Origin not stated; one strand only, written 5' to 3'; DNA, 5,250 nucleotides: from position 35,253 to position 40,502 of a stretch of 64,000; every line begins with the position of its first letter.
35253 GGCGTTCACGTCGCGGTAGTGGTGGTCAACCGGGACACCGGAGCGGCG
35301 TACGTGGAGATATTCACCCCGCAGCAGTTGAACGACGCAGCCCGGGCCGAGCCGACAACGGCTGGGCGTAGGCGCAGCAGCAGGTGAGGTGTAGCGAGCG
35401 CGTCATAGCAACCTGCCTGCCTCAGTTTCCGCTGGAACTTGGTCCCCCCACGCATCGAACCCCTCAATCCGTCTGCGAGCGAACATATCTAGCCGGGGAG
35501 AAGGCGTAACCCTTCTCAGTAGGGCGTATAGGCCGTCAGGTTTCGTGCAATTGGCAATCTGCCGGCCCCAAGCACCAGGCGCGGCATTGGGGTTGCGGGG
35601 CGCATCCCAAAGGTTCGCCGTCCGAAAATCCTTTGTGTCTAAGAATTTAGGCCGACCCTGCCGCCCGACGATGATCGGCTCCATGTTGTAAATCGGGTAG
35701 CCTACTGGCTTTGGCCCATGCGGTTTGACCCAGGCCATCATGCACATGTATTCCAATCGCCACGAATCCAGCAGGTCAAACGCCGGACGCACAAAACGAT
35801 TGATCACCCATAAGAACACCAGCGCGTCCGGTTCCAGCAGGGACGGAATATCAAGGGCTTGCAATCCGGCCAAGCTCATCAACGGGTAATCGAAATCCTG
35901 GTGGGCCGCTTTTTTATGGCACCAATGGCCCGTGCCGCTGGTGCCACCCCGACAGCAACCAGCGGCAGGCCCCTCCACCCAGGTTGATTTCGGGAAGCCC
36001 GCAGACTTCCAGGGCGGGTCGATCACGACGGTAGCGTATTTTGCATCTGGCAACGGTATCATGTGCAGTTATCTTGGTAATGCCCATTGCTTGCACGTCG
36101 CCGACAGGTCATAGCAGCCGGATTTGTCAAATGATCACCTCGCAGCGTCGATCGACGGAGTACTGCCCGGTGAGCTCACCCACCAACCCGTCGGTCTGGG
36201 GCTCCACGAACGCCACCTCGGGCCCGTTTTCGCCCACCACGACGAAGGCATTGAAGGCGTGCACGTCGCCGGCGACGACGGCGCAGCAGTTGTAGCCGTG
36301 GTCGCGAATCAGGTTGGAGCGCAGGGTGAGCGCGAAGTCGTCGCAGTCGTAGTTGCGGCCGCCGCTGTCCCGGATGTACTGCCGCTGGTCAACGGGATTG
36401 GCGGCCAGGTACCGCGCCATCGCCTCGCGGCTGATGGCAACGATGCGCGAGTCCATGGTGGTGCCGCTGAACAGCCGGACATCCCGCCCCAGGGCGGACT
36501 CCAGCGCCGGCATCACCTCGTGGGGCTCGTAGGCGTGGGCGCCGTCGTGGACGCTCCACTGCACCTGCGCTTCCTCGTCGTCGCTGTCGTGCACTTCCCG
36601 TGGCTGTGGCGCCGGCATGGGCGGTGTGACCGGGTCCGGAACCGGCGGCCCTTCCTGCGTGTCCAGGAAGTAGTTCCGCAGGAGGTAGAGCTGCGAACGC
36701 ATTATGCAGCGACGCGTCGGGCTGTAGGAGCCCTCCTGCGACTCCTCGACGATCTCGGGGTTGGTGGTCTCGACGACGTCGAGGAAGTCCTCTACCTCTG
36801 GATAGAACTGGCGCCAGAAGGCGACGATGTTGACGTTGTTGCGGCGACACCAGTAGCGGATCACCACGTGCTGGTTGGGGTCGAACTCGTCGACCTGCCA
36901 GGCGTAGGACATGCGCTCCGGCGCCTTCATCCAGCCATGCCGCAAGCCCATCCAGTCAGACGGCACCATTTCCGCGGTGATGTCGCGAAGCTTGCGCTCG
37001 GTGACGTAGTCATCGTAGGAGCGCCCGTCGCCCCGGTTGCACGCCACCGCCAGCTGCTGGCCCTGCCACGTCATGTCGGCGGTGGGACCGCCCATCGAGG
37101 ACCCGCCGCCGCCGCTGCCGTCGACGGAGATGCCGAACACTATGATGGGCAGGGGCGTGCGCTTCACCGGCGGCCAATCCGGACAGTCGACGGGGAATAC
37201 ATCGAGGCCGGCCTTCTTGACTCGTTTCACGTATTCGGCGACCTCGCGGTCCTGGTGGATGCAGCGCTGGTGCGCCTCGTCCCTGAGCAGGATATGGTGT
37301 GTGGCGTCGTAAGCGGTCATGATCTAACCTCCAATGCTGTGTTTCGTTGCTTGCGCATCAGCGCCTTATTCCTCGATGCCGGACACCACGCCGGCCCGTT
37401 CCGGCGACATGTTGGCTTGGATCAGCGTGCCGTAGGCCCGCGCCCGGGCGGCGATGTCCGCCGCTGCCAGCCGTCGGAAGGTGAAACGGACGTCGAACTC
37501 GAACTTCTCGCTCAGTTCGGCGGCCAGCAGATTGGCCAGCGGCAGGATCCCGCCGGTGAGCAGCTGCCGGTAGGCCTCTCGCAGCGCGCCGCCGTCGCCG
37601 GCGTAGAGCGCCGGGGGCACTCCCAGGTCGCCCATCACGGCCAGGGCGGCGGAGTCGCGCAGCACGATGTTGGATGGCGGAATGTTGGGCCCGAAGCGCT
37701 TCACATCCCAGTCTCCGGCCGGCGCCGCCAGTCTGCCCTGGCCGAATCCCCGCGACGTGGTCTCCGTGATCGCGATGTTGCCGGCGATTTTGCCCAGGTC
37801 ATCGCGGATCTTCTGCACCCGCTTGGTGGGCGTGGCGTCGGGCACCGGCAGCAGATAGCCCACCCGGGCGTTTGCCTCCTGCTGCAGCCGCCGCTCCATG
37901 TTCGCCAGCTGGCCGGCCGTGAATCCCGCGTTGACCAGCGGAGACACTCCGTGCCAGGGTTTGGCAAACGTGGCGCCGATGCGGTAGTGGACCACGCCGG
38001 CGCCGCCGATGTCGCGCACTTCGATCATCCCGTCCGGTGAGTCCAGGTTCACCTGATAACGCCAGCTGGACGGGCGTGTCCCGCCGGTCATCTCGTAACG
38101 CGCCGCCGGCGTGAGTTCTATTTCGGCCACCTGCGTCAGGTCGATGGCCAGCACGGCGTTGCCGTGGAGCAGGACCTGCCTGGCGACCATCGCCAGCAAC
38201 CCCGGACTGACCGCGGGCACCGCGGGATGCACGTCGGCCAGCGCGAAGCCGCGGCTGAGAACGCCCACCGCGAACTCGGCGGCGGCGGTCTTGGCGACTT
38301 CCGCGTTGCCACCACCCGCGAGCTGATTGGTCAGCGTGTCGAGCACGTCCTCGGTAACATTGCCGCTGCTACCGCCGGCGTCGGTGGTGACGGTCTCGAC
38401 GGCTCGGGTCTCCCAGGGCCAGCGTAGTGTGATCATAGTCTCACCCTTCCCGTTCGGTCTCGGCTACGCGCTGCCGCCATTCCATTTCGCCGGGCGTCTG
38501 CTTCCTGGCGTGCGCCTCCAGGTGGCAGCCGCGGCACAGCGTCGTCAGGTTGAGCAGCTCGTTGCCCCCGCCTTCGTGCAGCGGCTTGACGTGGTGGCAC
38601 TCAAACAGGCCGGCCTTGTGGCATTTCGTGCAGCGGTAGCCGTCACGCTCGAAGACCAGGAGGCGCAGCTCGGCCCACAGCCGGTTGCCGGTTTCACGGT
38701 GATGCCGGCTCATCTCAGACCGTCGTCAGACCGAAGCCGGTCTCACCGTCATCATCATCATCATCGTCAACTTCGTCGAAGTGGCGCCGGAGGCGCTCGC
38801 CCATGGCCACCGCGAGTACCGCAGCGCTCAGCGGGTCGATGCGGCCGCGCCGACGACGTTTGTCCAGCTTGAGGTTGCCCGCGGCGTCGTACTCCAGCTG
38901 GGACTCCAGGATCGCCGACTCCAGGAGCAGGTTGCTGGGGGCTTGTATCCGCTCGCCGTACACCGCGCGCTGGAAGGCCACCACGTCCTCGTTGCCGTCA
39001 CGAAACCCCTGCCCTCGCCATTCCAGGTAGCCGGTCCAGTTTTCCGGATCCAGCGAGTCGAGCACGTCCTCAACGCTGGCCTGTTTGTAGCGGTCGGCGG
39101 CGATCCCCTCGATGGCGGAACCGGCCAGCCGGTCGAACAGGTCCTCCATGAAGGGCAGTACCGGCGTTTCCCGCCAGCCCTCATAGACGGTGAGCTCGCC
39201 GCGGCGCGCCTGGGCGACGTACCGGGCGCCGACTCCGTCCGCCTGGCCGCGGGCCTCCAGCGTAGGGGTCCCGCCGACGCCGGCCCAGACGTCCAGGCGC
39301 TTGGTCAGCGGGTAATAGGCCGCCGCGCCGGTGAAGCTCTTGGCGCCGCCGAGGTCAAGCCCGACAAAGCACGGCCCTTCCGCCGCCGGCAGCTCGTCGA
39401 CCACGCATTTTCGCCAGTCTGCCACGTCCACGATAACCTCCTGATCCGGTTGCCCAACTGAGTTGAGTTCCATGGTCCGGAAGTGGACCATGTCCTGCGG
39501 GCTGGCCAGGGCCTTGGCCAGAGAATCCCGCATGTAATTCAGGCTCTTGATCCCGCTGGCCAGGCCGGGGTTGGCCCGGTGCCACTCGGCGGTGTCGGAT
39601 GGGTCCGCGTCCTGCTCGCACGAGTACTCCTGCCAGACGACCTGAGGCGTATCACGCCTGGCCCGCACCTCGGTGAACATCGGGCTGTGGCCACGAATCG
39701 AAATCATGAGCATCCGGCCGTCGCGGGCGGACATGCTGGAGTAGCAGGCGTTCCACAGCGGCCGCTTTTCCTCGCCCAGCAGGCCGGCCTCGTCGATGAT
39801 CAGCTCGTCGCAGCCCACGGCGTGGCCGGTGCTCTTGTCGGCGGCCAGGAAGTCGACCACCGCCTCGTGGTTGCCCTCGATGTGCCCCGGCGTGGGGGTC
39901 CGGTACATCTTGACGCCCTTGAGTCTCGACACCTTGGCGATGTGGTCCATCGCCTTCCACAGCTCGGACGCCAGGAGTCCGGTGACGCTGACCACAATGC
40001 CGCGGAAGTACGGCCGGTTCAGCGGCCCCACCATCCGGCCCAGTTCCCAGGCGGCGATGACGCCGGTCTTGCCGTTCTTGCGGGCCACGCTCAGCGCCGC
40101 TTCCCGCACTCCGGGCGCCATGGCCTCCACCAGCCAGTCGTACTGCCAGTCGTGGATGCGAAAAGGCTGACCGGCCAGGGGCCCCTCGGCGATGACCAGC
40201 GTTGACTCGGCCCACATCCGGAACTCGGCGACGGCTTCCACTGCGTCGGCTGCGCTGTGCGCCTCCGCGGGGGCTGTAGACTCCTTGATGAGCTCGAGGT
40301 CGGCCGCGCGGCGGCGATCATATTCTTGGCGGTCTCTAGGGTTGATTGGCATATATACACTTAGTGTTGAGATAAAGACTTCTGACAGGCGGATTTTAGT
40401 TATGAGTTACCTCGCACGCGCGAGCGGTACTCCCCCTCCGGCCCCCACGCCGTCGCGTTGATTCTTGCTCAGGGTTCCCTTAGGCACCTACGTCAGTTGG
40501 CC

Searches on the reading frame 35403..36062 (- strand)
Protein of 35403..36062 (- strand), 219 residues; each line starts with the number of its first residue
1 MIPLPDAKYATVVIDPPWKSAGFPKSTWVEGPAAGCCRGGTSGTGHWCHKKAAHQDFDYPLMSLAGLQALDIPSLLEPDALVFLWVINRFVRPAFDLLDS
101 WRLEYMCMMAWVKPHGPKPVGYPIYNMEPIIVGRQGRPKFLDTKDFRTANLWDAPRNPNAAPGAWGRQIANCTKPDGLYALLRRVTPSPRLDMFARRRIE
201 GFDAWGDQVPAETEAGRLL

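Call 31: search_protein_families(library=pfam, proteins=[window:35403-36062:-], max_evalue=0.001)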
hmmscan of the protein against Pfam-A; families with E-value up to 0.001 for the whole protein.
window:35403-36062:- (219 aa): 1 family
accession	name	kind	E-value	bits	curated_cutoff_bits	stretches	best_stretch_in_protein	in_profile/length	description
PF05063.20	MT-A70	-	1e-14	55.3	23.9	1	50-208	13-172/172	MT-A70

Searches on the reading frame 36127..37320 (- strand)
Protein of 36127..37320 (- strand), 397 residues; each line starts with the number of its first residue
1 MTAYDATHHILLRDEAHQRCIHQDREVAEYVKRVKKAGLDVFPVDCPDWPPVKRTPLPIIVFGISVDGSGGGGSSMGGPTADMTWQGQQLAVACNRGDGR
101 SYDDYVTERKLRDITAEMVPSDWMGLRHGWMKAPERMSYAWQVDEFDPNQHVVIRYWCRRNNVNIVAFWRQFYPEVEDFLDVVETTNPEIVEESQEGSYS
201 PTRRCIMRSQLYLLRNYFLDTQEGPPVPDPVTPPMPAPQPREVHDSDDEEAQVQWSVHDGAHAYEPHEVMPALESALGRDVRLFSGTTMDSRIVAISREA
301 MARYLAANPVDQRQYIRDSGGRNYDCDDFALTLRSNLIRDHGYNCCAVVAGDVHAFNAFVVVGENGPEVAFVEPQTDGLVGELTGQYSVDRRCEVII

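Call 31: search_protein_families(library=pfam, proteins=[window:36127-37320:-], max_evalue=0.001)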
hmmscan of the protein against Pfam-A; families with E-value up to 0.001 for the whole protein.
window:36127-37320:- (397 aa): 1 family
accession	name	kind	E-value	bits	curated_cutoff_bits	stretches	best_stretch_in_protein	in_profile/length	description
PF18022.7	Lectin_C_term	-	0.00028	21.7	27.1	1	295-376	8-100/102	Ricin-type beta-trefoil lectin C-terminal domain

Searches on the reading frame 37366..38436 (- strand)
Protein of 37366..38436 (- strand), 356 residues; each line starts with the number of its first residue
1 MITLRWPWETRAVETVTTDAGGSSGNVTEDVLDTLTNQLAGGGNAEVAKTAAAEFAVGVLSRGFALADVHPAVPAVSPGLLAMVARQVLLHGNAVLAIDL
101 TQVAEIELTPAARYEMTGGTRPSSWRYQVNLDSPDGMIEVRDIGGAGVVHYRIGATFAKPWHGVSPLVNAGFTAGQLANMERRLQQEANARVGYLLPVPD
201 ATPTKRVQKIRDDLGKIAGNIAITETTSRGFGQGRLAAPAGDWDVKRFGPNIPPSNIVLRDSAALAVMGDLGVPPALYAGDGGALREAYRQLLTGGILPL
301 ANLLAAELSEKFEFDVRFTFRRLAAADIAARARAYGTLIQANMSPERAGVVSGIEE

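Call 31: search_protein_families(library=pfam, proteins=[window:37366-38436:-], max_evalue=0.001)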
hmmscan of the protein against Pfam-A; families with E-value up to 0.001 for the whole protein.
window:37366-38436:- (356 aa): 1 family
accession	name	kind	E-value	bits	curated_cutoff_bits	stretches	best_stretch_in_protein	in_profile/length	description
PF04860.17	Phage_portal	-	3.7e-13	49.8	39.1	1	81-342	55-309/321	Phage portal protein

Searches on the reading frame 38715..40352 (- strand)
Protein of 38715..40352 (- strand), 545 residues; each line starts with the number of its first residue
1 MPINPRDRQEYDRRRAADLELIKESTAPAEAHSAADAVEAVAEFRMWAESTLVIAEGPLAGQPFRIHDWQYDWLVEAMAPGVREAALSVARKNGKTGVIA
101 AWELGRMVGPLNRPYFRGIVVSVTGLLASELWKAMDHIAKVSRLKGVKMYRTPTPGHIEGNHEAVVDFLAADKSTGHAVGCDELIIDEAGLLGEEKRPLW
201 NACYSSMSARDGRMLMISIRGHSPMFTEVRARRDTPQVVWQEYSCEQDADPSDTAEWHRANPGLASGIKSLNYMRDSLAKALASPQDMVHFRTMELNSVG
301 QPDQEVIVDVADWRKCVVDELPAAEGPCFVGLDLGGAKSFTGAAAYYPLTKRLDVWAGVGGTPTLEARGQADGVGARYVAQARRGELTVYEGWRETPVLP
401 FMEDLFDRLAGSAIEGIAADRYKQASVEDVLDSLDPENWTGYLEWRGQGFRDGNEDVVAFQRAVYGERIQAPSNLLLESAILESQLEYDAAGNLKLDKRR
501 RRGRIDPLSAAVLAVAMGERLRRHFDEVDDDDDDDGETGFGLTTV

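Call 31: search_protein_families(library=pfam, proteins=[window:38715-40352:-], max_evalue=0.001)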
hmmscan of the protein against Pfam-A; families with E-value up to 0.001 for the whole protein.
window:38715-40352:- (545 aa): 1 family
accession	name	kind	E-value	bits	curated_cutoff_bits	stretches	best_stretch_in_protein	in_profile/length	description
PF20441.4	TerL_nuclease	-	3.3e-16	59.8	24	1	243-516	12-280/286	Terminase large subunit, endonuclease domain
